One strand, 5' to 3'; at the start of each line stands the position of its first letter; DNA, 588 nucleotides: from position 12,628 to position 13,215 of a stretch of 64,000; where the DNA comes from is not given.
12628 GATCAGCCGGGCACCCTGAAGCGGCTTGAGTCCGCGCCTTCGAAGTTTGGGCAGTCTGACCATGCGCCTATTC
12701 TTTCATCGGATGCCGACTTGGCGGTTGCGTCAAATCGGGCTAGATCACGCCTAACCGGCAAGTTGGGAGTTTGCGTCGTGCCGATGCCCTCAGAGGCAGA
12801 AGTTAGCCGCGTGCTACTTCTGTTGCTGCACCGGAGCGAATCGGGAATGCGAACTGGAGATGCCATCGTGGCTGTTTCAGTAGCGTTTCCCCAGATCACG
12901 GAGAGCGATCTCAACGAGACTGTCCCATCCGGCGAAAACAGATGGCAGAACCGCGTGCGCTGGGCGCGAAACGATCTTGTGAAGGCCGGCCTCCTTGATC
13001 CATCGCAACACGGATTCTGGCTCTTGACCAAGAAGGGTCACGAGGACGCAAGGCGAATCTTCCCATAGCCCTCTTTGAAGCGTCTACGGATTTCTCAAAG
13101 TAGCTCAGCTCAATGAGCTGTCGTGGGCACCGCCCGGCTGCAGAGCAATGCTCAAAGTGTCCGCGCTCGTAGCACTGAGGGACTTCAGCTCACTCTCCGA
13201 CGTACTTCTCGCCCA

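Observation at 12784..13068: Orphan Mrr_N winged-helix protein without a nuclease domain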

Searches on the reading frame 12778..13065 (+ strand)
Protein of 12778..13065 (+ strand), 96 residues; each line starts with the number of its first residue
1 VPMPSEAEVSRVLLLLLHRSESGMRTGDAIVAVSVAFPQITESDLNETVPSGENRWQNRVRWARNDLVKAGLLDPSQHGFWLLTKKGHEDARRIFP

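Call 3: search_protein_families(library=pfam, proteins=[window:12784-13065:+], max_evalue=1)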
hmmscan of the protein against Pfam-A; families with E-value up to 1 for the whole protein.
window:12784-13065:+ (94 aa): 1 family
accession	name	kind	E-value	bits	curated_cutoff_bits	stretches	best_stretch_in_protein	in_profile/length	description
PF14338.12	Mrr_N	-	3.9e-17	62.6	29.5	1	12-87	9-83/87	Mrr N-terminal domain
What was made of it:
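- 12778..13068 (+): CDS of the Mrr_N-only winged-helix protein. It is 96 aa from GTG 12778, or 94 aa from the alternative ATG 12784, with the TAG stop at 13066-13068. Pfam Mrr_N E 3.9e-17 (call 3).
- On Pfam PF14338 Mrr_N (Mrr N-terminal winged-helix domain): 62.6 bits against a threshold of 29.5, E 3.9e-17, profile positions 9-83 of 87 (call 3).
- Closest known: PadR/MarR/RosR winged-helix transcription regulators. Different: There is no sequence-family membership (only Mrr_N matches; call 3), and no evidence for a dimerisation module or an operator.
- Checked: Pfam PF14338 gives E 3.9e-17 and 62.6 bits against a gathering score of 29.5, covering aa 12-87 of the protein and profile positions 9-83 of 87 (call 3).
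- No PadR, MarR or other regulator HMM matches; only Mrr_N does (call 3).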

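Call 4: search_protein_families(library=ncbifam, proteins=[window:12784-13065:+], max_evalue=1)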
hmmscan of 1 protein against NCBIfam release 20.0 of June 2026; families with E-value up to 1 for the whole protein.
window:12784-13065:+ (94 aa): 0 families
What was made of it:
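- On PadR/MarR-type transcription regulators: Only Mrr_N is reported at E <= 1 in Pfam, and NCBIfam gives no hit (calls 3, 4).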

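Call 6: find_homologous_proteins(query=window:12784-13065:+)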
Query window:12784-13065:+ (94 aa): 2 proteins with E <= 0.001 among 3 candidates.
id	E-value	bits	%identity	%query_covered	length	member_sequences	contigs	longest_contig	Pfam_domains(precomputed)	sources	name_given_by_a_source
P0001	2.9e-55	202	100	100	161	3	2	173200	PF14338.13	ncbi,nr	ncbi:MAG: hypothetical protein F4038_07230 [Chloroflexi bacterium]|nr:hypothetical protein [Chlorofl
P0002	3.6e-47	176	84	100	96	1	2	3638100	PF14338.13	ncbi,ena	-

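Call 9: find_encoding_contigs(protein=P0002, flank=8000)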
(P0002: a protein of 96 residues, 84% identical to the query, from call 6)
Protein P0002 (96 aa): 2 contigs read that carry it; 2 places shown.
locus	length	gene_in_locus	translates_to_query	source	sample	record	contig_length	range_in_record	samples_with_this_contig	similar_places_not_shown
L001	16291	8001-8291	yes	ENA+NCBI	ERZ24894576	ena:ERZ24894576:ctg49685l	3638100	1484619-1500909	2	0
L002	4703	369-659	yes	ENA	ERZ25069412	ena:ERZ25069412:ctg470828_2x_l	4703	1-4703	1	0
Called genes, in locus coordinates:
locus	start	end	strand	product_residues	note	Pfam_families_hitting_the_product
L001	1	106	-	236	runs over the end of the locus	PF02596:DUF169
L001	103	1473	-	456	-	PF01699:Na_Ca_ex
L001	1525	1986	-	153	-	PF09509:Hypoth_Ymh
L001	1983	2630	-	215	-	-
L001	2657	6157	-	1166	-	PF17757:UvrB_inter, PF02559:CarD_TRCF_RID, PF00270:DEAD, PF04851:ResIII, PF00271:Helicase_C, PF03461:TRCF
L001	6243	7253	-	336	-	-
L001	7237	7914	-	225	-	PF01195:Pept_tRNA_hydro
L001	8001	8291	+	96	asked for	PF14338:Mrr_N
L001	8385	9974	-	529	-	PF00581:Rhodanese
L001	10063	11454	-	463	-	PF01476:LysM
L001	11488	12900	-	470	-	PF02629:CoA_binding (weak), PF13380:CoA_binding_2, PF13607:Succ_CoA_lig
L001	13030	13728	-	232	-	PF13549:ATP-grasp_5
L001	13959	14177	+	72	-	PF12728:HTH_17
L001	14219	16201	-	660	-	PF16177:ACAS_N, PF00501:AMP-binding, PF13193:AMP-binding_C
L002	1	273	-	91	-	?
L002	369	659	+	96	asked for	PF14338:Mrr_N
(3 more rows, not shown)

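Call 10: find_encoding_contigs(protein=P0001, flank=8000)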
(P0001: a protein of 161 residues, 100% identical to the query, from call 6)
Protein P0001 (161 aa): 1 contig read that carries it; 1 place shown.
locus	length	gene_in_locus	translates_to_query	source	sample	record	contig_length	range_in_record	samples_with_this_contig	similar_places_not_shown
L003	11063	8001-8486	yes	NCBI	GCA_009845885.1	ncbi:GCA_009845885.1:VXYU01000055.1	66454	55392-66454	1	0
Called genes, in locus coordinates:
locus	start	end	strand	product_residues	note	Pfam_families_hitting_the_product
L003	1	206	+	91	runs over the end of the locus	-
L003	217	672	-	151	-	PF19315:MC_hydratase, PF01575:MaoC_dehydratas, PF13452:FAS1_DH_region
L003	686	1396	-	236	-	PF02596:DUF169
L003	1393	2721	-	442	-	PF01699:Na_Ca_ex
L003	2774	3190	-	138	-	PF09509:Hypoth_Ymh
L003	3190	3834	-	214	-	-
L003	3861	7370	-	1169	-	PF17757:UvrB_inter, PF02559:CarD_TRCF_RID, PF00270:DEAD, PF04851:ResIII, PF00271:Helicase_C, PF03461:TRCF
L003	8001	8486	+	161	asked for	PF14338:Mrr_N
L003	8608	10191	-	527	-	PF00581:Rhodanese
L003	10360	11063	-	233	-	PF13607:Succ_CoA_lig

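Call 13: search_solved_structures(query=window:12778-13065:+, max_evalue=1, show_alignments=3)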
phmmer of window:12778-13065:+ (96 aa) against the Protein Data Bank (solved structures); distinct sequences matched with E-value up to 1: 6.
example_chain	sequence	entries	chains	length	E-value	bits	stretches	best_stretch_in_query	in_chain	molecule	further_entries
8as8_C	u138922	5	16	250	0.12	15.5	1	38-90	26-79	JetB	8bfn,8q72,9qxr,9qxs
9qxt_C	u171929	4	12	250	0.12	15.5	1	38-90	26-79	JetB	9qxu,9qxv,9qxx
4z9n_A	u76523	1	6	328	0.19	14.8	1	35-94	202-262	Amino acid ABC transporter, periplasmic amino acid-binding protein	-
8a98_SX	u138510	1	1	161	0.23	14.6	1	60-91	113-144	40S ribosomal protein S19-like protein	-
8a3w_SX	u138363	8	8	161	0.23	14.6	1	60-91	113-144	40S ribosomal protein S19-like protein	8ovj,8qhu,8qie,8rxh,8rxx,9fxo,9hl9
5t2a_AO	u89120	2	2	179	0.27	14.4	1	60-91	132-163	eS19 | ribosomal protein S19e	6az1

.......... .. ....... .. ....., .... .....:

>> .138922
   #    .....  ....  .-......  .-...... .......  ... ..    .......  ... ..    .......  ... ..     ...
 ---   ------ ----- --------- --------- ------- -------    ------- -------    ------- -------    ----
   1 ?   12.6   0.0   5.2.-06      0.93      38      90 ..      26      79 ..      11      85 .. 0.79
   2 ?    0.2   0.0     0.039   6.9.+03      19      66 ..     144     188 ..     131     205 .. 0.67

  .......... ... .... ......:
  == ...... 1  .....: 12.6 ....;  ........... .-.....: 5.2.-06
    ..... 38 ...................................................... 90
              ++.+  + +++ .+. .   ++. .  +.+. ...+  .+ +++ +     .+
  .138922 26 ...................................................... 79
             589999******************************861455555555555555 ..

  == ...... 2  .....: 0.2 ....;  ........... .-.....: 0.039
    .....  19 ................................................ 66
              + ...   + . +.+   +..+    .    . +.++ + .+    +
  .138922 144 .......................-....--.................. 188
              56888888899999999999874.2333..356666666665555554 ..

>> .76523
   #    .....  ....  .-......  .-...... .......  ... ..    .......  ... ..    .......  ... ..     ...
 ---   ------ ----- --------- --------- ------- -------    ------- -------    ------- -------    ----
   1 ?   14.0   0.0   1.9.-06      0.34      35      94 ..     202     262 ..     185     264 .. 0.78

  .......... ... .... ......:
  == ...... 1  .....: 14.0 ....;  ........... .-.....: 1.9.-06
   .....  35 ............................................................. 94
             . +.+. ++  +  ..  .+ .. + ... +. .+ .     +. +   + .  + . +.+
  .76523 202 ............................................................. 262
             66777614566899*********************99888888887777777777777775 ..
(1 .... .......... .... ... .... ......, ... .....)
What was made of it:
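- Tried and rejected: Solved-structure homologue. phmmer against PDB sequences found nothing significant (best E 0.12, JetB; call 13).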

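Call 14: search_protein_families(library=padloc, proteins=[window:12778-13065:+], max_evalue=1)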
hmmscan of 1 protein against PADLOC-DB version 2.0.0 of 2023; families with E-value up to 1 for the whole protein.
window:12778-13065:+ (96 aa): 1 family
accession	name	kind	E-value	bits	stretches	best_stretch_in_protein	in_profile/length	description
PDLC03657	mREase_IV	-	2.3e-07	28.4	1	25-91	25-92/317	Type IV methyl-directed restriction enzyme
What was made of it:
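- Checked: The PADLOC model mREase_IV matches only its own N-terminal part (positions 25-92 of 317, E 2.3e-7; call 14).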

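Call 15: search_protein_representatives(protein=window:12778-13065:+)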
Query: 96 residues. Proteins with E-value up to 0.001 (for the whole library): 1008; up to 1e-10: 49; up to 1e-30: 0. The best 150 are listed.
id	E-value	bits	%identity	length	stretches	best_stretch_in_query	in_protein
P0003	7.0e-25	102.7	29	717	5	3-90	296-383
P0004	7.3e-24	99.5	55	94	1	3-96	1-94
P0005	4.1e-22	93.9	50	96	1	1-96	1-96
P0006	3.0e-18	81.5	44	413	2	35-88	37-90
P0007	1.8e-17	79.0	45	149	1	1-96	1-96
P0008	7.4e-17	77.0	43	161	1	2-94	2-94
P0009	7.5e-17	77.0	48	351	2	37-90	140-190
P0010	1.9e-15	72.5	47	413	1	1-92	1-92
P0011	2.0e-15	72.5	43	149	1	1-93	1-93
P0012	5.8e-15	71.0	43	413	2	43-90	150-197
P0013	1.7e-14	69.4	45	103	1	1-87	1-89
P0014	1.9e-14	69.3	33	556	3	3-87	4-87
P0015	3.0e-14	68.7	45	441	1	1-88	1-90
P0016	1.2e-13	66.7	43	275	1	3-92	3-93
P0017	1.4e-13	66.6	39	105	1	18-96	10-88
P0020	5.2e-13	64.7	43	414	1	1-89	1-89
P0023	1.1e-12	63.7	43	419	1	1-91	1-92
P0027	2.3e-12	62.6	41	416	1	1-92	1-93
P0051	9.4e-11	57.5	39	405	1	1-92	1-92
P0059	2.0e-10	56.4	44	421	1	3-90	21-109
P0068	4.5e-10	55.3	43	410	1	1-92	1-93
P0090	2.2e-09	53.1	34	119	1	1-88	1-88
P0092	2.4e-09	53.0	32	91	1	3-86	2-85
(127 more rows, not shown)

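Call 21: search_protein_families(library=pfam, alignment_id=A2, max_evalue=0.001)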
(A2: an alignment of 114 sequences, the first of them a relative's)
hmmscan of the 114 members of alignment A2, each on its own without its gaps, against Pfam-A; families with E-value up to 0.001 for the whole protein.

A. member 1, P0003 (717 aa): 2 families
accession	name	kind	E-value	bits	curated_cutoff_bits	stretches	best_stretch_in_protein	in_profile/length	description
PF14338.12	Mrr_N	-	2e-58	194.9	29.5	5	299-382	1-83/87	Mrr N-terminal domain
PF06113.17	BRE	-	0.00046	19.6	25.8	0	237-273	89-124/320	Brain and reproductive organ-expressed protein (BRE)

B. families by the number of members that match (of 114 scanned): 49 families (the first 25 are shown)
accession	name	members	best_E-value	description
PF14338.12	Mrr_N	114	1.9e-91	Mrr N-terminal domain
PF04471.18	Mrr_cat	30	3.6e-34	Restriction endonuclease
PF22722.2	NA-iREase1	20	9.8e-12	NACHT-associated inactive Restriction Endonuclease 1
PF07728.20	AAA_5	3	1.1e-25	AAA domain (dynein-related subfamily)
PF13401.12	AAA_22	3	4.5e-05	AAA domain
PF14277.12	DUF4364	2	1.7e-11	Domain of unknown function (DUF4364)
PF01090.25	Ribosomal_S19e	2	4.4e-06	Ribosomal protein S19e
PF13156.12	Mrr_cat_2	2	2.7e-05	Restriction endonuclease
PF03235.19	GmrSD_N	1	2.5e-19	GmrSD restriction endonuclease, N-terminal domain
PF05066.19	HARE-HTH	1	2.7e-17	HB1, ASXL, restriction endonuclease HTH domain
PF13020.12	NOV_C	1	1.8e-15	Protein NO VEIN, C-terminal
PF08238.18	Sel1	1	6.8e-13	Sel1 repeat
PF14947.12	HTH_45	1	1.3e-11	Winged helix-turn-helix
PF18899.5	DUF5655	1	5e-11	Domain of unknown function (DUF5655)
PF03551.20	PadR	1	1.1e-09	Transcriptional regulator PadR-like family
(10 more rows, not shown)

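Call 29: find_related_loci(query=A5, collection=genome_contigs, flank=6000)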
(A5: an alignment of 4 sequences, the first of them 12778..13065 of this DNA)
Query A5 (96 aa) in genome_contigs; peptide patterns used: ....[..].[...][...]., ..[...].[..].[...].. (x = any residue, [..] = any of these).
91 stretches matched a pattern; 4 encode a relative of the query (tblastn E <= 1e-3); 4 distinct loci.
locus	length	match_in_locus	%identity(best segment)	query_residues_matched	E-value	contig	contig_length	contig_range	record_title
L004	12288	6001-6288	83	1-96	4e-54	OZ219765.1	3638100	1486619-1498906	MAG: Dehalococcoidia bacterium isolate 2efd49d1-a845-418d-b650-c606456da4a2 genome assembly, chromosome: 2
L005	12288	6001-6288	50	1-96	6e-26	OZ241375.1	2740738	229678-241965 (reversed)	MAG: Dehalococcoidia bacterium isolate b07fa7da-9862-47df-848d-64ec3822ffc5 genome assembly, chromosome: 1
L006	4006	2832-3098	37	1-87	1e-13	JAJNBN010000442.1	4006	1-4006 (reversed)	MAG: Verrucomicrobia bacterium isolate C_No_T20_B_bin.127 scaffold_28795, whole genome shotgun sequence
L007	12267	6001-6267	37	1-87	9e-14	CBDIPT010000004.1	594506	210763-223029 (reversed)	MAG: Limisphaerales bacterium isolate CRY1-m2-bin11 genome assembly, contig: CRY1-CANU-35, whole genome shotgun sequence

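Call 31: predict_structure(alignment_id=A3)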
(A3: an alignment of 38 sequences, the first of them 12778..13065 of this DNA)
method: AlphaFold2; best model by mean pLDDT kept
length: 96 residues; sequences in the alignment: 38
mean_pLDDT: 95.5   pTM: 0.85
mean pLDDT of the five models: 95.5, 95.4, 94.2, 94.0, 93.5
residues with pLDDT >= 90: 91; 70-90: 4; 50-70: 1; < 50: 0
segments of 3 or more residues with pLDDT < 50: none
pLDDT, mean of each block of 10 residues (from residue 1): 92 98 96 96 92 95 98 97 98 92
secondary structure, 60 per line:
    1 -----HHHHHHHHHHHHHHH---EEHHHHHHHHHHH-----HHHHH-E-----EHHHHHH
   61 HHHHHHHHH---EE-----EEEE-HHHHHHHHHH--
elements in order: H6-20 H26-36 H42-46 H55-69 E80-83 H85-94
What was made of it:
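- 12778..13068 (+): AF2 pLDDT 95.5 (call 31).
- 12940..12984 (+): Codons 55-69 (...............), the predicted recognition helix of the winged helix and the most conserved part of the protein. AF2 helix H55-69 (call 31).
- On Pfam PF14338 Mrr_N (Mrr N-terminal winged-helix domain): AF2 pLDDT 95.5, elements H6-20, H26-36, H42-46, H55-69, E80-83 and H85-94 (call 31).
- AF2 pLDDT 95.5, with the topology H-H-H-recognition helix-wing-H (call 31).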

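Call 33: search_protein_families(library=pfam, proteins=[L005:4699-5967:+, L005:7927-9744:-, L005:2878-3951:-, L005:6001-6288:+], max_evalue=0.01)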
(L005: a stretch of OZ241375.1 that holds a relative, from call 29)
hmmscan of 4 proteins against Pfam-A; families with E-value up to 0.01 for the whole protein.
L005:4699-5967:+ (423 aa): 2 families
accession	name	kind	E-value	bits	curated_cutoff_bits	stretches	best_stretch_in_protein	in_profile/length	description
PF14338.12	Mrr_N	-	1.9e-16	60.4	29.5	1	12-89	7-83/87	Mrr N-terminal domain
PF04471.18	Mrr_cat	-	0.0085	16.6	21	0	147-261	2-111/115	Restriction endonuclease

L005:7927-9744:- (605 aa): 2 families
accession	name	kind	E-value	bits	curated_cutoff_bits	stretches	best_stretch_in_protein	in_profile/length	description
PF03235.19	GmrSD_N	-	1.1e-34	120.8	33.2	1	11-246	3-198/199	GmrSD restriction endonuclease, N-terminal domain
PF07510.16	GmrSD_C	-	1.2e-23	84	23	1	446-593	1-137/138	GmrSD restriction endonucleases, C-terminal domain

L005:2878-3951:- (357 aa): 2 families
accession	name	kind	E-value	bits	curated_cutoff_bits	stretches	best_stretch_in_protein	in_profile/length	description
PF09787.14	Golgin_A5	-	0.00037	20.6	31.7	1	69-165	34-131/305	Golgin subfamily A member 5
PF05667.16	CCDC22_CC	-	0.0075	15.9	39.2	0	72-164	210-301/477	CCDC22 protein coiled-coil region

L005:6001-6288:+ (96 aa): 1 family
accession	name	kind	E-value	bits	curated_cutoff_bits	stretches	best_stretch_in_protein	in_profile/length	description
PF14338.12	Mrr_N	-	1.7e-15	57.4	29.5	1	12-91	7-85/87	Mrr N-terminal domain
